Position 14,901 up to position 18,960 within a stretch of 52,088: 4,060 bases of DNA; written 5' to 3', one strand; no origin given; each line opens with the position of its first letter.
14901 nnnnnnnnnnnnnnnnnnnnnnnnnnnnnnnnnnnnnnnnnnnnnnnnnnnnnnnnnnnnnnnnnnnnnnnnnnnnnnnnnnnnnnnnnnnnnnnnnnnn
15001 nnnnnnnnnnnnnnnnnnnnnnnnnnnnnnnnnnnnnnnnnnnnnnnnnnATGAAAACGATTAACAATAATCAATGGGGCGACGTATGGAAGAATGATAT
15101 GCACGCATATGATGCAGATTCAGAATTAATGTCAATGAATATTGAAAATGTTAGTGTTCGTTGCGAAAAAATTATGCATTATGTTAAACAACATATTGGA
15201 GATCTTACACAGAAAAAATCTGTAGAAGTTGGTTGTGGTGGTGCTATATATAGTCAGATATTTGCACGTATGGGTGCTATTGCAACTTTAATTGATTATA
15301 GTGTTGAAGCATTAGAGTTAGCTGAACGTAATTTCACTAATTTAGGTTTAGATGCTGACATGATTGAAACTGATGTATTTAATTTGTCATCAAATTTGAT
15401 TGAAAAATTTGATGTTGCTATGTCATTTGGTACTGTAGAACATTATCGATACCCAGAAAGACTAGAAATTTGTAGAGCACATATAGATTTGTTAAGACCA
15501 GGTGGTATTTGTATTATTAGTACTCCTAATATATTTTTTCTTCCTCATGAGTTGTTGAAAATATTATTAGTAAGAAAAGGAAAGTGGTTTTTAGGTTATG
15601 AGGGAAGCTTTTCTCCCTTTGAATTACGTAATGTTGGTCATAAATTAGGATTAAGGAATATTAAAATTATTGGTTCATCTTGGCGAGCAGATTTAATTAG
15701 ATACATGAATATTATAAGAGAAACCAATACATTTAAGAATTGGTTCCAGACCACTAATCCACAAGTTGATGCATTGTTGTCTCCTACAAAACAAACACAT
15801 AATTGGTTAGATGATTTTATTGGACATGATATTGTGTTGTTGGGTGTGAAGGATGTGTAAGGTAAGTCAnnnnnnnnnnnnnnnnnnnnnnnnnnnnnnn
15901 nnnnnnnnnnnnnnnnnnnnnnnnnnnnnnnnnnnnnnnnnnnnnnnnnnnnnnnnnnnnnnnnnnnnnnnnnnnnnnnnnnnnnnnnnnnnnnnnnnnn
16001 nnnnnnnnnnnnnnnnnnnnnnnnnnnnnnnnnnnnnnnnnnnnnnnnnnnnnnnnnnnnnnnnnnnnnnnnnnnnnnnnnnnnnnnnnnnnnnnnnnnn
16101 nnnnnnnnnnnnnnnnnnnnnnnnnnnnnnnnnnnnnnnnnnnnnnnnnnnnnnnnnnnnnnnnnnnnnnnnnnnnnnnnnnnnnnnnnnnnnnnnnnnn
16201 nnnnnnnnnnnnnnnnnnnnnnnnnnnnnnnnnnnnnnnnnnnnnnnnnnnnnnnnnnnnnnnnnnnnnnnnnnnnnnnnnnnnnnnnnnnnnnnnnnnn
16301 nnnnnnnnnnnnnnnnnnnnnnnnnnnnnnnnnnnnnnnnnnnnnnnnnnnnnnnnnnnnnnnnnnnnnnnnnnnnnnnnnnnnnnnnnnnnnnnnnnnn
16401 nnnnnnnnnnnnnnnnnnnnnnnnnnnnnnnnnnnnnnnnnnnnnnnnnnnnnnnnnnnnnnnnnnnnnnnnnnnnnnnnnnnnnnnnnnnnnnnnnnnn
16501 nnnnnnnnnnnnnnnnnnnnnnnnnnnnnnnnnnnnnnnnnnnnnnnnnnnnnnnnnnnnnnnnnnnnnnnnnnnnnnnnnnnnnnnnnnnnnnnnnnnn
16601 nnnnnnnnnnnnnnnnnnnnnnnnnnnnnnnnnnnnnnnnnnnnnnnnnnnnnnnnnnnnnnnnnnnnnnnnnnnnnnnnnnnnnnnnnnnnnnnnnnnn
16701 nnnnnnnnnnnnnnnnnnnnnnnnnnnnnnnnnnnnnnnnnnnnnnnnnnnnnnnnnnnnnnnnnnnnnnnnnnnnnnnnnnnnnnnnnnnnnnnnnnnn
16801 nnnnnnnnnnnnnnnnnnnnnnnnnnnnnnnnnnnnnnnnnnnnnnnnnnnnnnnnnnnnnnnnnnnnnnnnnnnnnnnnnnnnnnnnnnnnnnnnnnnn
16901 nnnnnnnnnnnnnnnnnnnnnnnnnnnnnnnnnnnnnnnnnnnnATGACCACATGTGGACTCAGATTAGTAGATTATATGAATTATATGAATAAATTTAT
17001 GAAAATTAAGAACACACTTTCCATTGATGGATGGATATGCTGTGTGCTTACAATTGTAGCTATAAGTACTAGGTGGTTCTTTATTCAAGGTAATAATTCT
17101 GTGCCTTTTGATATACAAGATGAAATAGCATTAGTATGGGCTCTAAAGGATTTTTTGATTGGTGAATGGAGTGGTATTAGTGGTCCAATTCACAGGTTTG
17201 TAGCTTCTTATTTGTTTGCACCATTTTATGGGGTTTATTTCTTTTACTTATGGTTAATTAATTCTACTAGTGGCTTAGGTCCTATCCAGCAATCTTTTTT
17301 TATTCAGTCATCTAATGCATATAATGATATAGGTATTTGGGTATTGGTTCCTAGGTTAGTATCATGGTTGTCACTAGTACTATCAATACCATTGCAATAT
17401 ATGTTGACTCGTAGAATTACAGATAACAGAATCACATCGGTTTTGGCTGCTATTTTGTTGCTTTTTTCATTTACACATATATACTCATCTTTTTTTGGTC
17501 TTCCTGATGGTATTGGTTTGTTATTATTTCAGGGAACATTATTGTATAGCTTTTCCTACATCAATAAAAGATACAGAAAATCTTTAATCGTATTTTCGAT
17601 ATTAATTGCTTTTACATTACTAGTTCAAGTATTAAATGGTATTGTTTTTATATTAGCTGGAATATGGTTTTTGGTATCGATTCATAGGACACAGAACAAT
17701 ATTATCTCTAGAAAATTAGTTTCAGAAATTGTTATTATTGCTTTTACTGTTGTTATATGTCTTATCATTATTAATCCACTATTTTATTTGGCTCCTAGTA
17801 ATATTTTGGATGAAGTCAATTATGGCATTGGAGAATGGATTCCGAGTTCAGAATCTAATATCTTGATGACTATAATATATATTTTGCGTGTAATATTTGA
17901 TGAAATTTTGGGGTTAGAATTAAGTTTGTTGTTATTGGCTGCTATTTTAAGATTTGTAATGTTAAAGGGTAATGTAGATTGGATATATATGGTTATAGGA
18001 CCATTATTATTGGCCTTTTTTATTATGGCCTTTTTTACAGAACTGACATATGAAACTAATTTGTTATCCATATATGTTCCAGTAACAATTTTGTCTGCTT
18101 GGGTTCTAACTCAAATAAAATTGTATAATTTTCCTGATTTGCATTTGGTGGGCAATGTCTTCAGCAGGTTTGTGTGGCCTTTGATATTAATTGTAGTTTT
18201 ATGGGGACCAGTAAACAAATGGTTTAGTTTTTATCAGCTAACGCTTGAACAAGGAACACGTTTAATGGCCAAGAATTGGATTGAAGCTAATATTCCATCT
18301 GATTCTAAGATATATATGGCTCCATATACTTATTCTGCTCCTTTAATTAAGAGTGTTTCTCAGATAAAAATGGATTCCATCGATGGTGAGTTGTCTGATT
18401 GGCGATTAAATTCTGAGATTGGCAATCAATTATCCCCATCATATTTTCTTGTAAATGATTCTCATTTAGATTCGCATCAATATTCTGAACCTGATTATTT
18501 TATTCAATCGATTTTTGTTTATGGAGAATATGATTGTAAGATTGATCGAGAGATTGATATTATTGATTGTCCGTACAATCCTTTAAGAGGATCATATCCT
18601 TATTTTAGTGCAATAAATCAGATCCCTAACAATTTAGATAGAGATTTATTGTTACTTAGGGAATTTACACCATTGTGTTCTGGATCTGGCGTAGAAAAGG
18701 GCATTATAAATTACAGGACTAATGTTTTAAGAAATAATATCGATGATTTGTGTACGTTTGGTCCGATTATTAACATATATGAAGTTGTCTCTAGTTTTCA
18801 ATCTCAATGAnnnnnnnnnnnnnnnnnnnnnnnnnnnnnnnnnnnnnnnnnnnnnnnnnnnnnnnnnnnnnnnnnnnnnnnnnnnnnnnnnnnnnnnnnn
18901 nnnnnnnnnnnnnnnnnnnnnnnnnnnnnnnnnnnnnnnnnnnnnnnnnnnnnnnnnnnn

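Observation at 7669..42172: Seven GT-C-type polytopic membrane proteins in one locus, five of them not assignable to a known family by eye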

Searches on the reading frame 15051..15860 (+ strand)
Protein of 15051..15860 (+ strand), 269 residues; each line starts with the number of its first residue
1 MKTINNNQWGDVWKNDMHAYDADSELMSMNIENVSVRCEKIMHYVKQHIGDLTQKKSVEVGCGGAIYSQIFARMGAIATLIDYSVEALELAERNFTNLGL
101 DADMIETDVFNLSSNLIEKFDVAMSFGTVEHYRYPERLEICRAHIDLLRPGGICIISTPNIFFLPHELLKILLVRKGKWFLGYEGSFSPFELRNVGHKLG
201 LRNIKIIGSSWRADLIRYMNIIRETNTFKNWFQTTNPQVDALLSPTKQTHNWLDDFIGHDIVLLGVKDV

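Call 6: search_protein_families(library=pfam, proteins=[window:15051-15860:+], max_evalue=0.001)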
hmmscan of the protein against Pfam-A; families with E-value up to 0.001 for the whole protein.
window:15051-15860:+ (269 aa): 7 families
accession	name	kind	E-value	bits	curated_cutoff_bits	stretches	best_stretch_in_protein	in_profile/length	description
PF08241.18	Methyltransf_11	-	1.9e-12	48.1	21.2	1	58-156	1-95/95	Methyltransferase domain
PF13649.12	Methyltransf_25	-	2.3e-12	47.9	27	1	59-152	3-97/97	Methyltransferase domain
PF13847.12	Methyltransf_31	-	2.3e-12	47.2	27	1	56-160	6-113/145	Methyltransferase domain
PF08242.18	Methyltransf_12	-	3.5e-09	37.7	30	1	58-153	1-97/98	Methyltransferase domain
PF13489.12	Methyltransf_23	-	3.8e-09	36.9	27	1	52-204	21-162/164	Methyltransferase domain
PF08003.17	Methyltransf_9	-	0.0003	20.3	23.8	1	35-159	97-220/315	Protein of unknown function (DUF1698)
PF05175.20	MTS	-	0.00059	19.9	23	1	48-124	26-103/170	Methyltransferase small domain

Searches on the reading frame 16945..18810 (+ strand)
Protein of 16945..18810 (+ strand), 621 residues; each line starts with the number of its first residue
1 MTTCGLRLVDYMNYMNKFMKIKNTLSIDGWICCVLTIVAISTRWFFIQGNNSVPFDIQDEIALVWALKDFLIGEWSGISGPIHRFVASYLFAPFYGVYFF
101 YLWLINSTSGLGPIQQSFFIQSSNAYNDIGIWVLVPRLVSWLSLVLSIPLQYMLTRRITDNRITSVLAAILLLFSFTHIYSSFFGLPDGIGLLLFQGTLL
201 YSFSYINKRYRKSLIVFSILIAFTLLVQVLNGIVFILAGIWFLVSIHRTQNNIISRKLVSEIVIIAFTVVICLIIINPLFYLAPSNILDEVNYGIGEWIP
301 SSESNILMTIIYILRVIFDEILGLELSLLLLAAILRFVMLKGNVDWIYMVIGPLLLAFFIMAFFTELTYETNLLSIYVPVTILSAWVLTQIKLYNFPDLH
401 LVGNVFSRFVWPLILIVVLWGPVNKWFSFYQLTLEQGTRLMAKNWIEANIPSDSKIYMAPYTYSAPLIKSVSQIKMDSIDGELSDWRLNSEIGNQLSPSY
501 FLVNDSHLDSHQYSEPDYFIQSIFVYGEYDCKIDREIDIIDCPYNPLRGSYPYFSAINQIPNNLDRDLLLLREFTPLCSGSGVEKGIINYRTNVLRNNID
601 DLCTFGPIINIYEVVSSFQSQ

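Call 4: search_protein_families(library=pfam, proteins=[window:16945-18810:+], max_evalue=0.1)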
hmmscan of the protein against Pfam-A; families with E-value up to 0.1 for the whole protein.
window:16945-18810:+ (621 aa): 2 families
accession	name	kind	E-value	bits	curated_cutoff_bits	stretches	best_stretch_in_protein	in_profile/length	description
PF02366.24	PMT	-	1.8e-07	31.4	22.7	1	108-284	56-236/245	Dolichyl-phosphate-mannose-protein mannosyltransferase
PF13231.12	PMT_2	-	8.2e-06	26.5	26.1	1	137-272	25-156/160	Dolichyl-phosphate-mannose-protein mannosyltransferase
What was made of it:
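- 16945..18810 (+): GT-C of PMT/PMT_2 type, 603-621 aa depending on the start codon (16945, 16978 or 16999). Pfam PMT 31.4 bits (cutoff 22.7) and PMT_2 26.5 bits (cutoff 26.1) (call 4).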

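Call 9: search_protein_families(library=ncbifam, proteins=[window:16945-18810:+], max_evalue=0.1)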
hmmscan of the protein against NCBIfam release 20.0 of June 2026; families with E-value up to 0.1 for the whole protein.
window:16945-18810:+ (621 aa): 0 families

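Call 69: search_solved_structures(query=window:16945-18810:+, max_evalue=1)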
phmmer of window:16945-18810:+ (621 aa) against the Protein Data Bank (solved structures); distinct sequences matched with E-value up to 1: 0.
